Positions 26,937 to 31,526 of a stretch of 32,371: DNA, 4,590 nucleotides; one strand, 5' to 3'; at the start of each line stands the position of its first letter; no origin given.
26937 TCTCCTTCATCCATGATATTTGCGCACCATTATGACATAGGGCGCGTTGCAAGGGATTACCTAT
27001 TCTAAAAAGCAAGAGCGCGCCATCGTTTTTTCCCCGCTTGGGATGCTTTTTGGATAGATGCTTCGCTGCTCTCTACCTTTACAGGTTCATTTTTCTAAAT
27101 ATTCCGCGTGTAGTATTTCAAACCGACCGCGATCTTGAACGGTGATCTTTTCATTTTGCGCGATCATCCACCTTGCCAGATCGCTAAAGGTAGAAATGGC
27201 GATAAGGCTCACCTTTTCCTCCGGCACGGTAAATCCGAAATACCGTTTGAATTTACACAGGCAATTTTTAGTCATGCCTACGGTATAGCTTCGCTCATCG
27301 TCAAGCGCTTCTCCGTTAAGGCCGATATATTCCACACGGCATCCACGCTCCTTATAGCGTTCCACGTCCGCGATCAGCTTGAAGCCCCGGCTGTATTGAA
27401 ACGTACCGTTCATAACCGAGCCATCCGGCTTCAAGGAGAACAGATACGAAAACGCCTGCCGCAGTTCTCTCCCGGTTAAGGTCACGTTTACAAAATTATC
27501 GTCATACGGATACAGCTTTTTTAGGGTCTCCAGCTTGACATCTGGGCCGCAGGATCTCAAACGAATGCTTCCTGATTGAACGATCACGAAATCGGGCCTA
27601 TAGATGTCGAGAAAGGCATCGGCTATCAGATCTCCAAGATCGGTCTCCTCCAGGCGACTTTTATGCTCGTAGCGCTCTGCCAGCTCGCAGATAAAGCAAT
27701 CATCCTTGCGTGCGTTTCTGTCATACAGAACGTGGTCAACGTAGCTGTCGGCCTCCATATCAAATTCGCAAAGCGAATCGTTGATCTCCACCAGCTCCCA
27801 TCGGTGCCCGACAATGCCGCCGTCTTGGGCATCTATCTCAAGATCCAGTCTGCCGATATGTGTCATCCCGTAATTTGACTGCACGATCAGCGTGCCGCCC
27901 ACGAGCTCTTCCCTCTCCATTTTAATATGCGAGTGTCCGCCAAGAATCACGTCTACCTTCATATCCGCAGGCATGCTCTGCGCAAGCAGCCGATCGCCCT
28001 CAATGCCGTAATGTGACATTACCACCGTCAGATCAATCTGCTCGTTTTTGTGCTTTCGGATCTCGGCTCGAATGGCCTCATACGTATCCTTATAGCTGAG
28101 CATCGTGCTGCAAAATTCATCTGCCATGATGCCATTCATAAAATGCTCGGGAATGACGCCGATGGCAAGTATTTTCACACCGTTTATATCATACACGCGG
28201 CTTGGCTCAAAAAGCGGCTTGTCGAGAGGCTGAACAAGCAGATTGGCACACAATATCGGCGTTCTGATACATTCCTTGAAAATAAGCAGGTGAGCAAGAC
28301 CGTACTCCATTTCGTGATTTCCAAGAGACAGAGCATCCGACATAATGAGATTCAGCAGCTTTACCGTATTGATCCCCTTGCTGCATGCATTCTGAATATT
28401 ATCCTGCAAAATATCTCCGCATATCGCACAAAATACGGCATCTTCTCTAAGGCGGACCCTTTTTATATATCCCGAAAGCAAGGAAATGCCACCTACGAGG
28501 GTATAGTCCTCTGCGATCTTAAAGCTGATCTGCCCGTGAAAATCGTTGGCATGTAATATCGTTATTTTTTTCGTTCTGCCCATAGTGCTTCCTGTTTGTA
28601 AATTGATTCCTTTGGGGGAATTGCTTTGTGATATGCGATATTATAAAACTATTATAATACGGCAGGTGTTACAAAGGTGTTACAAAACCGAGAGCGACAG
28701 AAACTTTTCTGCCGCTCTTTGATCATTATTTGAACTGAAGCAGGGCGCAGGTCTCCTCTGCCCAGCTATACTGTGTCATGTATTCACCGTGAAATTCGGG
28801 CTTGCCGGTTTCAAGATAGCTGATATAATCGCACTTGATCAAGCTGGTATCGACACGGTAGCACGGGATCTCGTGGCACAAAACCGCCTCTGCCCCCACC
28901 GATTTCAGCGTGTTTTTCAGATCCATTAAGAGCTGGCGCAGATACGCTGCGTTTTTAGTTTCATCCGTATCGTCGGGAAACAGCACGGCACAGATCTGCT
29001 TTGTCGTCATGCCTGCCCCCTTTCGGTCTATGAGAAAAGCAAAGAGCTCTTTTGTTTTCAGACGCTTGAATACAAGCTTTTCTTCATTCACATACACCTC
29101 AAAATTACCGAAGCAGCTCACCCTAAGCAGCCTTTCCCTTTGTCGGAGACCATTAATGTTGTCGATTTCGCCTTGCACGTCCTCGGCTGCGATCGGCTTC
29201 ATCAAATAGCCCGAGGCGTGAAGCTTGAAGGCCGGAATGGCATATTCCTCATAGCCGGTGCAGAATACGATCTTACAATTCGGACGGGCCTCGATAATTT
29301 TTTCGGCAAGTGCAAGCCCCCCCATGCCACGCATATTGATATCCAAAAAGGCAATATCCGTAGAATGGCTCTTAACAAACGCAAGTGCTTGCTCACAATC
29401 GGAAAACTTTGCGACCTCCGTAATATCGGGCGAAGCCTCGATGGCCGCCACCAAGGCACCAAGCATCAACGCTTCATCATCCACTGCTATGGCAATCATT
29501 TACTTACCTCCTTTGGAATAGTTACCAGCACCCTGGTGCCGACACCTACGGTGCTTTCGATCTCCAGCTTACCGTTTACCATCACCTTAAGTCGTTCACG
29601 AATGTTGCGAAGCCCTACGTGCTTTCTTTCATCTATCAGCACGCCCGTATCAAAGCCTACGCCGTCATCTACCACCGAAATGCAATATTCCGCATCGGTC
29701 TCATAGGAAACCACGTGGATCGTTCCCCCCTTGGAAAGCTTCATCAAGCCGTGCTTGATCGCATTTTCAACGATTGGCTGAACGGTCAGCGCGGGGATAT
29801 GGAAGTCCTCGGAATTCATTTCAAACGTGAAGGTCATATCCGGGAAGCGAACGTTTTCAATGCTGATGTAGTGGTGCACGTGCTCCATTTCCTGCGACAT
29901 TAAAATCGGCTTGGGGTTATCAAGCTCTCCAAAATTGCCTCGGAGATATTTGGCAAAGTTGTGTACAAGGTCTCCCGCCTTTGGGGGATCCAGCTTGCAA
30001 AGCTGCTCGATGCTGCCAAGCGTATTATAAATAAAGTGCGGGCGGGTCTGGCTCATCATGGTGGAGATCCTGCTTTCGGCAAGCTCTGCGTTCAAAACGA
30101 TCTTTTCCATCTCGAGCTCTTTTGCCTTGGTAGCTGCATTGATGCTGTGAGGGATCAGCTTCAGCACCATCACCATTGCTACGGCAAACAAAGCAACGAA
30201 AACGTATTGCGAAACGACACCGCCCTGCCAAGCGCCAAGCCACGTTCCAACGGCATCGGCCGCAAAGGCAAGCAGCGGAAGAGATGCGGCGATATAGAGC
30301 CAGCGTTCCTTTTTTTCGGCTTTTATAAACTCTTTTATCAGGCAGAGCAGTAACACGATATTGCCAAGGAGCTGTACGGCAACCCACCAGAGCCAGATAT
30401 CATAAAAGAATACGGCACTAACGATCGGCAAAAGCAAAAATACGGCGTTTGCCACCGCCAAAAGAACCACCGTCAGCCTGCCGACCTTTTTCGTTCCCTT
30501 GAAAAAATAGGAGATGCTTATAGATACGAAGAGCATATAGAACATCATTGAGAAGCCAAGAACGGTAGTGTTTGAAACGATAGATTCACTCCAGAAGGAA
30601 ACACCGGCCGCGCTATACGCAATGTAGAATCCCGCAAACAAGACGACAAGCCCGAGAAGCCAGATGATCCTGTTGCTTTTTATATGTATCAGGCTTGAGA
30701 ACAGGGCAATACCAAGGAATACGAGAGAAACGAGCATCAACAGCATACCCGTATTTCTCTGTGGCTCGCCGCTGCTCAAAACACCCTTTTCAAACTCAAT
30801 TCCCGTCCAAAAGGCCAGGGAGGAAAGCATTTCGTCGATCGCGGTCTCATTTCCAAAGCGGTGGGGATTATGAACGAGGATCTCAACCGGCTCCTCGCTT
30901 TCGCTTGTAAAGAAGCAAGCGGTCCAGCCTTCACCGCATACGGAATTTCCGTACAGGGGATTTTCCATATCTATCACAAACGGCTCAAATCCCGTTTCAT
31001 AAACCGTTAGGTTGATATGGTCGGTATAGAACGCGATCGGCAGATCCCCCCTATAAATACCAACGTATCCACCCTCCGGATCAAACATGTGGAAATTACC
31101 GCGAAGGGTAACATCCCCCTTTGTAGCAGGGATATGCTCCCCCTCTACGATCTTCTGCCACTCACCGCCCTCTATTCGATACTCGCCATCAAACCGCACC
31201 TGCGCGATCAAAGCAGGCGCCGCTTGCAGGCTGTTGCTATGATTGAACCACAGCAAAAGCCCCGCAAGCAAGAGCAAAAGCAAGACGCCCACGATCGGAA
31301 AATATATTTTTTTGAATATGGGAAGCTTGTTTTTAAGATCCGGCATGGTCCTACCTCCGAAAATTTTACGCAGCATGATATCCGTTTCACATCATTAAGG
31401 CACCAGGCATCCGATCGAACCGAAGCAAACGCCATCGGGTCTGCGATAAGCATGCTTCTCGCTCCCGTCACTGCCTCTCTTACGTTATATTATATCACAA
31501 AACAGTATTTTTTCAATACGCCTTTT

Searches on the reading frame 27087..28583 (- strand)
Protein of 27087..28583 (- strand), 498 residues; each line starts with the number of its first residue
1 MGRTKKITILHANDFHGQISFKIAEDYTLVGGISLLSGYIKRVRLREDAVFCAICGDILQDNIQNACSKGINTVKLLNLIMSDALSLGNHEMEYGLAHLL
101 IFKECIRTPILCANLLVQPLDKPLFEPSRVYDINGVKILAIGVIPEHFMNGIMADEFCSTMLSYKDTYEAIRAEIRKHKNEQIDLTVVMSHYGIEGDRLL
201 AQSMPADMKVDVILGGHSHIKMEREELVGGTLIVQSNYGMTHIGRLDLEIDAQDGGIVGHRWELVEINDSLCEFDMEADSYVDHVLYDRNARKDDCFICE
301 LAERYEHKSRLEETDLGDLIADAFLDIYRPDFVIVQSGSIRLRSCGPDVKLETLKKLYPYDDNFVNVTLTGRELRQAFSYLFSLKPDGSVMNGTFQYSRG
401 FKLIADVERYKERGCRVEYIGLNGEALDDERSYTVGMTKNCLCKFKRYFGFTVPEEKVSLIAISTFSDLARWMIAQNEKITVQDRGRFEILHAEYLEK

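Call 65: search_protein_families(library=pfam, proteins=[window:27087-28583:-], max_evalue=0.001)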
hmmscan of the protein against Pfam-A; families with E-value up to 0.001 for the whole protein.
window:27087-28583:- (498 aa): 3 families
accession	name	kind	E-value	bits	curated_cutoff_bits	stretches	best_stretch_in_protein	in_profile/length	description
PF02872.23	5_nucleotid_C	-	9.4e-18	65.3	23.6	1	304-438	12-143/158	5'-nucleotidase, C-terminal domain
PF00149.33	Metallophos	-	8.9e-08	33.2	21.5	1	8-220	2-190/191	Calcineurin-like phosphoesterase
PF09587.15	PGA_cap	-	0.00011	22.3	27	1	166-234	173-245/255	Bacterial capsule synthesis protein PGA_cap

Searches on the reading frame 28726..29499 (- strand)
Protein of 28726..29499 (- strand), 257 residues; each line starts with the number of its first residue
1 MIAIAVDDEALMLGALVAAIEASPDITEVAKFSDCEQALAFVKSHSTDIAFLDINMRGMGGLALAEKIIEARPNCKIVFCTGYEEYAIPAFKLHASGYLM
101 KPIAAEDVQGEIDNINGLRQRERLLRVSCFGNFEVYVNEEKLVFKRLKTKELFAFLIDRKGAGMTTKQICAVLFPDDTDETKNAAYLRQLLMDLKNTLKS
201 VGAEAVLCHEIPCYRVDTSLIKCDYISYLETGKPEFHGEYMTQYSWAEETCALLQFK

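Call 65: search_protein_families(library=pfam, proteins=[window:28726-29499:-], max_evalue=0.001)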
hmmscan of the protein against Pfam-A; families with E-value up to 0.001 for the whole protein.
window:28726-29499:- (257 aa): 1 family
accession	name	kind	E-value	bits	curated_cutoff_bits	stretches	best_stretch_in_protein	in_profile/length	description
PF00072.30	Response_reg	-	1.7e-21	76.9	30.2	1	5-109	3-107/111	Response regulator receiver domain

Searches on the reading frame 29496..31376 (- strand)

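Call 65: search_protein_families(library=pfam, proteins=[window:29496-31376:-], max_evalue=0.001)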
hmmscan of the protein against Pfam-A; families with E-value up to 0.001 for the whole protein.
window:29496-31376:- (626 aa): 2 families
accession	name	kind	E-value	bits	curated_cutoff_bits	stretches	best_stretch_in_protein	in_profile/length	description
PF06580.19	His_kinase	-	1.5e-17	64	25.2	1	436-513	2-79/81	Histidine kinase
PF02518.31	HATPase_c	-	3e-09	37.7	26.4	1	532-623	10-110/111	Histidine kinase-, DNA gyrase B-, and HSP90-like ATPase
